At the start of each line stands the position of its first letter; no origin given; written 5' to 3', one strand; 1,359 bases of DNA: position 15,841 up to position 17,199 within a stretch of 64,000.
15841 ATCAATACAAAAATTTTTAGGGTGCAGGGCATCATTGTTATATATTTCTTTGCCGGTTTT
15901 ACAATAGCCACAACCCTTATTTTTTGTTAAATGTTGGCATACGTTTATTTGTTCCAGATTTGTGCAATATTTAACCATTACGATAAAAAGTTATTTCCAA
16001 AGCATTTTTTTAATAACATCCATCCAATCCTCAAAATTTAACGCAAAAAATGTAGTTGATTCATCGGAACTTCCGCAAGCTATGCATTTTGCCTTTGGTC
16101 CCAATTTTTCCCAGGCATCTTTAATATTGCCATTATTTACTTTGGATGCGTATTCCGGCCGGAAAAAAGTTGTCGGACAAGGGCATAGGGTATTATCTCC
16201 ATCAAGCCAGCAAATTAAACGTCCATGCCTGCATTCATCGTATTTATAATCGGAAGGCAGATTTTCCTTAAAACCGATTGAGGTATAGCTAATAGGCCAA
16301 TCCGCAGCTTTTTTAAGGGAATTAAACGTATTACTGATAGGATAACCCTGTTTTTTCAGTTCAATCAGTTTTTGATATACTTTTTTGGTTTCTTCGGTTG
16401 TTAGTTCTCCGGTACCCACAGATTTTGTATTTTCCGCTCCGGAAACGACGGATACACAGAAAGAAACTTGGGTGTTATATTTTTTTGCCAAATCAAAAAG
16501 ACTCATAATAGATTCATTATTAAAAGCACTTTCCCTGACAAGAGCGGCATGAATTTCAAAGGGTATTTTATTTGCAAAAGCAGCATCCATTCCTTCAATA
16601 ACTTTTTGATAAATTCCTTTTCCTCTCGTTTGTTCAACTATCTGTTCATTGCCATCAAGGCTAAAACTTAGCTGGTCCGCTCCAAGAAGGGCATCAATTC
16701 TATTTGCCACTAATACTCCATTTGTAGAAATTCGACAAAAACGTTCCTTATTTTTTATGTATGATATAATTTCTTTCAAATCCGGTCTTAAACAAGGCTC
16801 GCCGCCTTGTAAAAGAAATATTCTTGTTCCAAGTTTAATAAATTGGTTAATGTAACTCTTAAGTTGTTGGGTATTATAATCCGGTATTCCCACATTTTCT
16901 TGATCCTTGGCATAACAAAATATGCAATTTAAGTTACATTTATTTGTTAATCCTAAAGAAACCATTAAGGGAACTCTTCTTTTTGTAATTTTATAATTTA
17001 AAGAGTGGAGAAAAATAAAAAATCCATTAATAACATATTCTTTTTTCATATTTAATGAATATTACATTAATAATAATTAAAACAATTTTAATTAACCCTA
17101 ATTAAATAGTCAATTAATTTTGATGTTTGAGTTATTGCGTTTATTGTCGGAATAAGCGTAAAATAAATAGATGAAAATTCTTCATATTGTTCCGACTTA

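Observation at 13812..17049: Candidate novel radical-SAM maturation system: SPASM-type rSAM + 22-Cys protein with four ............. repeats + SDR reductase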

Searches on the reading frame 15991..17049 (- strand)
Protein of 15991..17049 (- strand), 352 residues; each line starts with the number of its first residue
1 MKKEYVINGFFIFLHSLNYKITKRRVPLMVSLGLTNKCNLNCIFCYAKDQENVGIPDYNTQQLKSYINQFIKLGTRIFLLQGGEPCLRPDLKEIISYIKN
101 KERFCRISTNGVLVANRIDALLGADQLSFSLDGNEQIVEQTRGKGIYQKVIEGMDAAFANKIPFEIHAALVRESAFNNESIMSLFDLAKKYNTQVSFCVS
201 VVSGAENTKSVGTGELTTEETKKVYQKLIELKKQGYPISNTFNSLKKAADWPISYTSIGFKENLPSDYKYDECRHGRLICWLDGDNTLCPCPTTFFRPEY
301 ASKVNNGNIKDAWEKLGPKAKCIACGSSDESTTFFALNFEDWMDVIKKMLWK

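Call 3: search_protein_families(library=pfam, proteins=[window:15991-17049:-], max_evalue=0.01)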
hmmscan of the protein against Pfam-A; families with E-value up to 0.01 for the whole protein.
window:15991-17049:- (352 aa): 2 families
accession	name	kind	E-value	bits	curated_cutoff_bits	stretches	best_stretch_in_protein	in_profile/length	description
PF04055.27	Radical_SAM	-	1.8e-20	74.2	29.5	1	34-163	3-142/166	Radical SAM superfamily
PF13353.11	Fer4_12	-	0.00021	22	22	1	36-102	13-78/137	4Fe-4S single cluster domain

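Call 4: search_protein_families(library=ncbifam, proteins=[window:15991-17049:-], max_evalue=0.01)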
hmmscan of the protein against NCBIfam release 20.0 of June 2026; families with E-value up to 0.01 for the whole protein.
window:15991-17049:- (352 aa): 73 families (the best 25 are shown)
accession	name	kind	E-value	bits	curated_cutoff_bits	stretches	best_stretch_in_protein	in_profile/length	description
TIGR04546.1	rSAM_ahbC_deAc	equivalog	4.7e-26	91.5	650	1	15-234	29-245/390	12,18-didecarboxysiroheme deacetylase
TIGR02666.1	moaA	equivalog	1.5e-23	83.3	284.05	1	32-232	14-224/336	GTP 3',8-cyclase MoaA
TIGR04545.1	rSAM_ahbD_hemeb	equivalog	1.8e-23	83.5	500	1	29-233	1-206/339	heme b synthase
TIGR04055.1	rSAM_NirJ2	equivalog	1.8e-22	80.3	500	1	30-233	2-205/326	putative heme d1 biosynthesis radical SAM protein NirJ2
TIGR02668.1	moaA_archaeal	equivalog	4e-21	75.3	325.25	1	31-195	13-181/303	GTP 3',8-cyclase MoaA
TIGR04054.1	rSAM_NirJ1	equivalog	1.2e-20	73.5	650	1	29-230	37-238/387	putative heme d1 biosynthesis radical SAM protein NirJ1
NF001199.0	PRK00164.2-1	equivalog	4.4e-20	72.1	231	1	31-193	15-180/308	GTP 3',8-cyclase MoaA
TIGR03962.1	mycofact_rSAM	equivalog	1.3e-19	70.5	265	1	26-313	10-282/339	mycofactocin radical SAM maturase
TIGR03961.1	rSAM_PTO1314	hypoth_equivalog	1.9e-19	70.1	306.05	1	21-243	16-228/332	PTO1314 family radical SAM protein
TIGR04347.1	pseudo_SAM_Halo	equivalog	5.4e-19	68.7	525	1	23-231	34-241/390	TIGR04347 family pseudo-SAM/SPASM protein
TIGR04250.1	SCM_rSAM_ScmE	equivalog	1e-18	67.4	400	1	28-292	3-272/358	SynChlorMet cassette radical SAM/SPASM protein ScmE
TIGR04051.1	rSAM_NirJ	equivalog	1.5e-18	66.9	515.45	1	32-230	6-204/354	heme d1 biosynthesis radical SAM protein NirJ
TIGR04053.2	TIGR04053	equivalog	1.6e-18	67.1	395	1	25-232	5-214/366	TIGR04053 family radical SAM/SPASM domain-containing protein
NF045646.2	rSAM_Se_TrsS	equivalog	7.9e-18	64.2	490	1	30-195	88-258/441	radical SAM (seleno)protein TrsS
TIGR04317.1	W_rSAM_matur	equivalog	4.8e-17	62.1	380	1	32-192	8-175/349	tungsten cofactor oxidoreductase radical SAM maturase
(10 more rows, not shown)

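Call 7: search_solved_structures(query=window:15991-17049:-, max_evalue=0.001, show_alignments=2)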
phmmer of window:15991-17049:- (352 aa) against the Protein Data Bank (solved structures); distinct sequences matched with E-value up to 0.001: 14.
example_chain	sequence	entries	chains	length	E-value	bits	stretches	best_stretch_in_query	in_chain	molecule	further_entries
2fb2_A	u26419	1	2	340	1.7e-07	33.8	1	30-207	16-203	Molybdenum cofactor biosynthesis protein A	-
1tv7_A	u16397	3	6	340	2.8e-07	33.2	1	30-207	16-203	Molybdenum cofactor biosynthesis protein A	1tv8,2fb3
8wm2_A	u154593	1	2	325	3e-07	33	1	28-128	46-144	Fe-S radical SAM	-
7tol_A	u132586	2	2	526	3.2e-07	33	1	26-154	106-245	glycerol dibiphytanyl glycerol tetraether - macrocyclic archaeol synthase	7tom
6efn_A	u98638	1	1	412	1.2e-06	31.1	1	26-164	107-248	Sporulation killing factor maturation protein SkfB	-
6c8v_A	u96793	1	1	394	3.9e-05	26.1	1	28-136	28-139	Coenzyme PQQ synthesis protein E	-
9dfu_A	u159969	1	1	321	0.00013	24.3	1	22-205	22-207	Radical SAM core domain-containing protein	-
9dfn_A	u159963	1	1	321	0.00019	23.9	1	23-205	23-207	Radical SAM core domain-containing protein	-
7vob_C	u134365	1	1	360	0.0002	23.7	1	33-158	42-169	Cytosylglucuronate decarboxylase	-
7voc_C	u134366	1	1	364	0.00021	23.7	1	33-158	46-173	Cytosylglucuronate decarboxylase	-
9dgw_A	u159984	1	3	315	0.00034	23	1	22-138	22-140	Radical SAM core domain-containing protein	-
7n7i_A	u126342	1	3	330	0.00037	22.9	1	21-138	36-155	Viperin-like enzyme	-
6b4c_A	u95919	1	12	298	0.00037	22.9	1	23-138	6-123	Viperin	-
9dfw_A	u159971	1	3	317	0.00038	22.8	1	22-137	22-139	Radical SAM core domain-containing protein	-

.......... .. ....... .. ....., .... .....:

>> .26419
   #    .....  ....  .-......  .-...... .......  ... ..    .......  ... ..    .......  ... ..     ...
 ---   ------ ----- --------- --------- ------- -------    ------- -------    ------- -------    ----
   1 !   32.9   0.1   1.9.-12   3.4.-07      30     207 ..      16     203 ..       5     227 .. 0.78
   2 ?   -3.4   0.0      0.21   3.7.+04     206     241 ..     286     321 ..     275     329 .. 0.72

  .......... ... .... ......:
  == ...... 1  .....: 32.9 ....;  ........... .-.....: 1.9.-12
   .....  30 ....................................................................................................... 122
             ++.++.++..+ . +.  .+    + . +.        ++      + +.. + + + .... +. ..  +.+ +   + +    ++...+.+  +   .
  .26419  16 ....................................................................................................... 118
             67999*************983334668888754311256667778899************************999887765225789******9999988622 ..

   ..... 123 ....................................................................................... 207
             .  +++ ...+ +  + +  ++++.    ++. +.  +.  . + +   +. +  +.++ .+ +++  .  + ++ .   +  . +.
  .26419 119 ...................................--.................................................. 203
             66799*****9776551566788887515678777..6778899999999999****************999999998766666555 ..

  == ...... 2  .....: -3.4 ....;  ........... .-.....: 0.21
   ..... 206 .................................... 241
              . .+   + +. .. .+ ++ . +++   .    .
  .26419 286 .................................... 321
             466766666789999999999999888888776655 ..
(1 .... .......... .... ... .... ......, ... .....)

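Call 17: find_homologous_proteins(query=window:15991-17049:-, max_evalue=1e-20)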
Query window:15991-17049:- (352 aa): 27 proteins with E <= 1e-20 among 1914 candidates.
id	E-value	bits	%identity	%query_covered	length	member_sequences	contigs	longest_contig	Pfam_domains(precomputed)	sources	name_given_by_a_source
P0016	2.9e-240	814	100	100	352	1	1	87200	PF04055.28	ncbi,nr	ncbi:MAG: radical SAM protein [Patescibacteria group bacterium]|nr:radical SAM protein [Patescibacte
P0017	5.2e-154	531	63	100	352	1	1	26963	PF04055.28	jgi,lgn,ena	-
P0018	1.9e-150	519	64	99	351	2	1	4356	PF04055.28,PF13353.12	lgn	-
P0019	1.2e-146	506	62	99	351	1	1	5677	PF04055.28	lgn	-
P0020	5.1e-144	498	61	99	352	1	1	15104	PF04055.28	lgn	-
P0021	3.9e-141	488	60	99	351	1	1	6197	PF04055.28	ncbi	-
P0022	1.4e-139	483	59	99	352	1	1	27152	PF04055.28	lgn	-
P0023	3.7e-138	478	59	97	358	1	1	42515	PF04055.28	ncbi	ncbi:MAG: radical SAM protein [Candidatus Omnitrophota bacterium]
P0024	6.4e-137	474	60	97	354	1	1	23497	PF04055.28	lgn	-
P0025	1.2e-135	470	59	97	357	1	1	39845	PF04055.28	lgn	-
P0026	1.4e-134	467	58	97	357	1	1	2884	PF04055.28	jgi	jgi:MoaA/NifB/PqqE/SkfB family radical SAM enzyme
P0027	1.9e-134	466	56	99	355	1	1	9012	PF04055.28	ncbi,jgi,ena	-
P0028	3.3e-134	465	58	97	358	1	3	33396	PF04055.28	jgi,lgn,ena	-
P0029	4.1e-133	462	57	98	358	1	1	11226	PF04055.28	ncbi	-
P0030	7.0e-133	461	57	98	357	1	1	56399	PF04055.28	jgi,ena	-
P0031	1.8e-129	450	58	99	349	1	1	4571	PF04055.28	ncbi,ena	-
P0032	3.5e-127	442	61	89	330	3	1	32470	PF04055.28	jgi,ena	-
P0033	2.1e-121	423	63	80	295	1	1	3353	PF04055.28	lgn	-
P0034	3.3e-121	423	52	97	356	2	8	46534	PF04055.28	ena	-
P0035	1.2e-78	283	42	97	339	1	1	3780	PF04055.28,PF13353.12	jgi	jgi:MoaA/NifB/PqqE/SkfB family radical SAM enzyme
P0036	5.6e-45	172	33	90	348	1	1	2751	PF04055.28,PF13353.12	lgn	-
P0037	5.8e-45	172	32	95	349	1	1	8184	PF04055.28,PF13353.12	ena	-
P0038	1.6e-44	171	32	93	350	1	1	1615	PF04055.28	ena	-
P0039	3.0e-43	166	31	93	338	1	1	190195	PF04055.28,PF13353.12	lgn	-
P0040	3.9e-41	159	33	82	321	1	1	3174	PF04055.28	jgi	-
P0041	2.0e-38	150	31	92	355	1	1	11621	PF04055.28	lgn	-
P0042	8.4e-36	142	29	95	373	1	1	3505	PF04055.28,PF13353.12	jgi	jgi:MoaA/NifB/PqqE/SkfB family radical SAM enzyme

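Call 18: find_encoding_contigs(protein=P0034, flank=8000, max_places=2)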
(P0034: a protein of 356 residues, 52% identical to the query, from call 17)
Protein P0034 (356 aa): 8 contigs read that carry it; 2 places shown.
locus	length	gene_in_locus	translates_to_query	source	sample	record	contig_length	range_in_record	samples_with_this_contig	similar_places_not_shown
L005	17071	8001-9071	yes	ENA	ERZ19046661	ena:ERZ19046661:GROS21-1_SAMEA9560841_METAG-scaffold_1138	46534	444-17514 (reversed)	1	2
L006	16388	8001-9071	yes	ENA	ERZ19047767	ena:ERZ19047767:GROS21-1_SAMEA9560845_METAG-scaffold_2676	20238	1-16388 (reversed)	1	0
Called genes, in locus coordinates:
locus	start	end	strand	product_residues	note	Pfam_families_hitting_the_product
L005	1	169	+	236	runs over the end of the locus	PF00483:NTP_transferase, PF12804:NTP_transf_3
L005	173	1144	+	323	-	PF01370:Epimerase, PF02719:Polysacc_synt_2 (faint), PF04321:RmlD_sub_bind, PF07993:NAD_binding_4 (faint), PF16363:GDP_Man_Dehyd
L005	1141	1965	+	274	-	PF00535:Glycos_transf_2, PF13641:Glyco_tranf_2_3 (weak)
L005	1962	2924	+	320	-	PF00106:adh_short (faint), PF01073:3Beta_HSD, PF01370:Epimerase, PF02719:Polysacc_synt_2, PF04321:RmlD_sub_bind, PF05368:NmrA, PF13460:NAD_binding_10, PF16363:GDP_Man_Dehyd, +1 more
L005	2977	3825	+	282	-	PF00106:adh_short, PF08659:KR, PF13561:adh_short_C2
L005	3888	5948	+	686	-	-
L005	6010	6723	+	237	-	PF13489:Methyltransf_23, PF08241:Methyltransf_11, PF08242:Methyltransf_12, PF13649:Methyltransf_25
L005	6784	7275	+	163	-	-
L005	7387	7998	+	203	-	-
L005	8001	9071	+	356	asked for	PF04055:Radical_SAM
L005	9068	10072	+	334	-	PF01073:3Beta_HSD, PF01370:Epimerase, PF02719:Polysacc_synt_2 (faint), PF04321:RmlD_sub_bind (weak), PF05368:NmrA, PF07993:NAD_binding_4, PF13460:NAD_binding_10, PF16363:GDP_Man_Dehyd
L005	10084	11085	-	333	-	PF03706:LPG_synthase_TM (weak)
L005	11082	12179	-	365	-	PF07719:TPR_2 (faint), PF13414:TPR_11 (faint), PF13428:TPR_14 (faint), PF13432:TPR_16 (faint), PF14559:TPR_19 (faint), PF13431:TPR_17 (faint), PF00515:TPR_1 (faint), PF13181:TPR_8 (faint)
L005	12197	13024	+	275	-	PF00106:adh_short, PF13561:adh_short_C2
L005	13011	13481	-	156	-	PF00578:AhpC-TSA, PF08534:Redoxin, PF13911:AhpC-TSA_2 (faint)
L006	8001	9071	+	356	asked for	PF04055:Radical_SAM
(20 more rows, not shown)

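Call 19: find_encoding_contigs(protein=P0039, flank=8000, max_places=1)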
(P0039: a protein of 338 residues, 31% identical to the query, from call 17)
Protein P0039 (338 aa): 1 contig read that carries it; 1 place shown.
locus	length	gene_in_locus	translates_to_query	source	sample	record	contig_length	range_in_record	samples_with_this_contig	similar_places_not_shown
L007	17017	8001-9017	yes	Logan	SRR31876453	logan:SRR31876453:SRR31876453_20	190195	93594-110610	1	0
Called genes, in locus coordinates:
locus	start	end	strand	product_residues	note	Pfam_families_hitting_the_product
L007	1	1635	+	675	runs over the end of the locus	PF01841:Transglut_core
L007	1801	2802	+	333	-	PF01075:Glyco_transf_9 (weak)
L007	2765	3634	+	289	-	PF04055:Radical_SAM (weak)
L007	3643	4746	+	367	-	PF04055:Radical_SAM, PF13186:SPASM (weak)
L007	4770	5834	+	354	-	PF04055:Radical_SAM, PF13186:SPASM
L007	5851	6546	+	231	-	PF00535:Glycos_transf_2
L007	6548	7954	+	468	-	PF25182:NonGDSL (weak), PF13472:Lipase_GDSL_2 (weak), PF12895:ANAPC3, PF13432:TPR_16, PF14559:TPR_19 (weak), PF00515:TPR_1 (weak), PF07719:TPR_2 (weak), PF14559:TPR_19, +9 more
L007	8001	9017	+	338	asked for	PF04055:Radical_SAM, PF13353:Fer4_12 (weak)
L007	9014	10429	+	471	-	PF00202:Aminotran_3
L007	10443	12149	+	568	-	PF13181:TPR_8 (faint), PF00515:TPR_1 (faint), PF07719:TPR_2 (faint), PF21033:RMD1-3 (faint)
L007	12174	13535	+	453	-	PF02310:B12-binding, PF04055:Radical_SAM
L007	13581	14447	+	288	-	PF13292:DXP_synthase_N, PF00456:Transketolase_N, PF00676:E1_dh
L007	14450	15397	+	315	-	PF02779:Transket_pyr, PF02780:Transketolase_C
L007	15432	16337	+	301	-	PF03706:LPG_synthase_TM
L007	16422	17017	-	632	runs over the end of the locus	PF17297:PEPCK_N, PF00821:PEPCK_GTP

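Call 20: find_encoding_contigs(protein=P0022, flank=8000, max_places=1)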
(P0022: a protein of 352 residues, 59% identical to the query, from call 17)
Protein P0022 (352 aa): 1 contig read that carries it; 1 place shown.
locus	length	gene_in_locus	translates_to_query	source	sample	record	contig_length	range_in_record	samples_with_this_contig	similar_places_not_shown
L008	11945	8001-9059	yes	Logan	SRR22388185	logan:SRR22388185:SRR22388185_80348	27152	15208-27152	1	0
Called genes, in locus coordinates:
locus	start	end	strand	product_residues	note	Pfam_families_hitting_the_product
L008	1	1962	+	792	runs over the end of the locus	PF07719:TPR_2 (weak), PF13432:TPR_16, PF14559:TPR_19 (weak), PF00515:TPR_1 (weak), PF07719:TPR_2 (weak), PF13432:TPR_16 (weak), PF14559:TPR_19 (weak), PF13844:Glyco_transf_41, +14 more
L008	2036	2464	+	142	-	PF04138:GtrA_DPMS_TM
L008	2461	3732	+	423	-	PF01075:Glyco_transf_9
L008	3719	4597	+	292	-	PF13489:Methyltransf_23, PF07021:MetW (weak), PF13649:Methyltransf_25, PF13847:Methyltransf_31 (weak), PF08241:Methyltransf_11, PF08242:Methyltransf_12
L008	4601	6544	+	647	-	-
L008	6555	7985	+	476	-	PF02310:B12-binding, PF04055:Radical_SAM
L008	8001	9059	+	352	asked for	PF04055:Radical_SAM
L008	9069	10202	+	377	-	-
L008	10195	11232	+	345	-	PF01073:3Beta_HSD, PF01370:Epimerase, PF05368:NmrA, PF16363:GDP_Man_Dehyd, PF07993:NAD_binding_4, PF13460:NAD_binding_10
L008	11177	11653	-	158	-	PF12276:DUF3617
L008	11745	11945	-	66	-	?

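Call 36: predict_structure(alignment_id=A2)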
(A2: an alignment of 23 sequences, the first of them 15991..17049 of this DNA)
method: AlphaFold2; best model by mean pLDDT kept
length: 352 residues; sequences in the alignment: 23
mean_pLDDT: 91.0   pTM: 0.90
mean pLDDT of the five models: 91.0, 89.6, 89.5, 89.0, 87.2
residues with pLDDT >= 90: 247; 70-90: 92; 50-70: 13; < 50: 0
segments of 3 or more residues with pLDDT < 50: none
pLDDT, mean of each block of 10 residues (from residue 1): 85 96 97 88 70 77 98 98 91 98 96 97 96 94 93 98 95 92 98 93 76 86 96 96 92 89 91 93 92 87 95 95 79 89 84 68
secondary structure, 60 per line:
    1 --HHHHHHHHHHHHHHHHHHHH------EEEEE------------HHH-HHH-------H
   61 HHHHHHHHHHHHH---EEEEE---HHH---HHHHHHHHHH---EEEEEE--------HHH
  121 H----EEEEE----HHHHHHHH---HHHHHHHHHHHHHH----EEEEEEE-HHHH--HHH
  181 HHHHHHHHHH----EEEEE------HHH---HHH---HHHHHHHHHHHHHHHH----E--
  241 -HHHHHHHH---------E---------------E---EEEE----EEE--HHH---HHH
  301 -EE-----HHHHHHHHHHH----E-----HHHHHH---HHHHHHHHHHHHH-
elements in order: H3-22 E29-33 H60-73 E77-81 H91-100 E104-109 H118-121 E126-130 H135-142 H146-159 E164-170 H172-175 H178-190 E195-199 H218-233 H242-249 E279-282 E287-289 H309-319 H330-335 H339-351

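Call 38: fold_search(model_id=the predicted structure, library=pdb)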
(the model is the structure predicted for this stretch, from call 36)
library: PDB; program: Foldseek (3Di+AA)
matches with E <= 10: 1789; with E <= 0.001: 120
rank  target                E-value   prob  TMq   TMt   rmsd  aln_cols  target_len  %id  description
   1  4k36_B                2.6e-11  1.00  0.57  0.55   6.3       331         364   16  His6 tagged anSMEcpe with bound AdoMet (released 2013-05-08)
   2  4k37_B                3.4e-11  1.00  0.57  0.55   6.1       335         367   17  Native anSMEcpe with bound AdoMet (released 2013-05-08)
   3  7vob                  3.6e-11  1.00  0.61  0.65   5.4       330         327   14  The crystal structure of a Radical SAM Enzyme BlsE involved in the Biosynthesis of Blasticidin S (released 2022-05-04)
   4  2fb2_B                5.5e-11  1.00  0.52  0.55   9.8       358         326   16  Structure of the MoaA Arg17/266/268/Ala triple mutant (released 2006-05-09)
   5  5v1s_A                6.6e-11  1.00  0.61  0.52   5.7       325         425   14  Crystal structure of Streptococcus suis SuiB bound to S-adenosylmethionine (released 2017-08-30)
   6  5v1s_B                9.6e-11  1.00  0.62  0.52   6.0       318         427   15  Crystal structure of Streptococcus suis SuiB bound to S-adenosylmethionine (released 2017-08-30)
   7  6efn                  1.0e-10  1.00  0.53  0.49   5.4       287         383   17  Structure of a RiPP maturase, SkfB (released 2018-10-24)
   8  5v1q_A                1.2e-10  1.00  0.63  0.53   6.0       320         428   15  Crystal structure of Streptococcus suis SuiB (released 2017-08-30)
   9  4k39_A                1.3e-10  1.00  0.58  0.57   6.0       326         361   18  Native anSMEcpe with bound AdoMet and Cp18Cys peptide (released 2013-05-08)
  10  4k37_A                1.7e-10  1.00  0.56  0.55   6.0       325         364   17  Native anSMEcpe with bound AdoMet (released 2013-05-08)
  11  4k36_A                1.7e-10  1.00  0.56  0.52   6.5       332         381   17  His6 tagged anSMEcpe with bound AdoMet (released 2013-05-08)
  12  5v1q_B                2.3e-10  1.00  0.63  0.51   5.9       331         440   17  Crystal structure of Streptococcus suis SuiB (released 2017-08-30)
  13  5v1t_A                2.6e-10  1.00  0.62  0.51   6.0       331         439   17  Crystal structure of Streptococcus suis SuiB bound to precursor peptide SuiA (released 2017-08-30)
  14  4k38_B                3.9e-10  1.00  0.56  0.54   6.3       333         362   16  Native anSMEcpe with bound AdoMet and Kp18Cys peptide (released 2013-05-08)
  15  8hzy_B                3.9e-10  1.00  0.54  0.43   8.4       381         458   16  The crystal structure of a Radical SAM Enzyme DesII (released 2024-07-10)
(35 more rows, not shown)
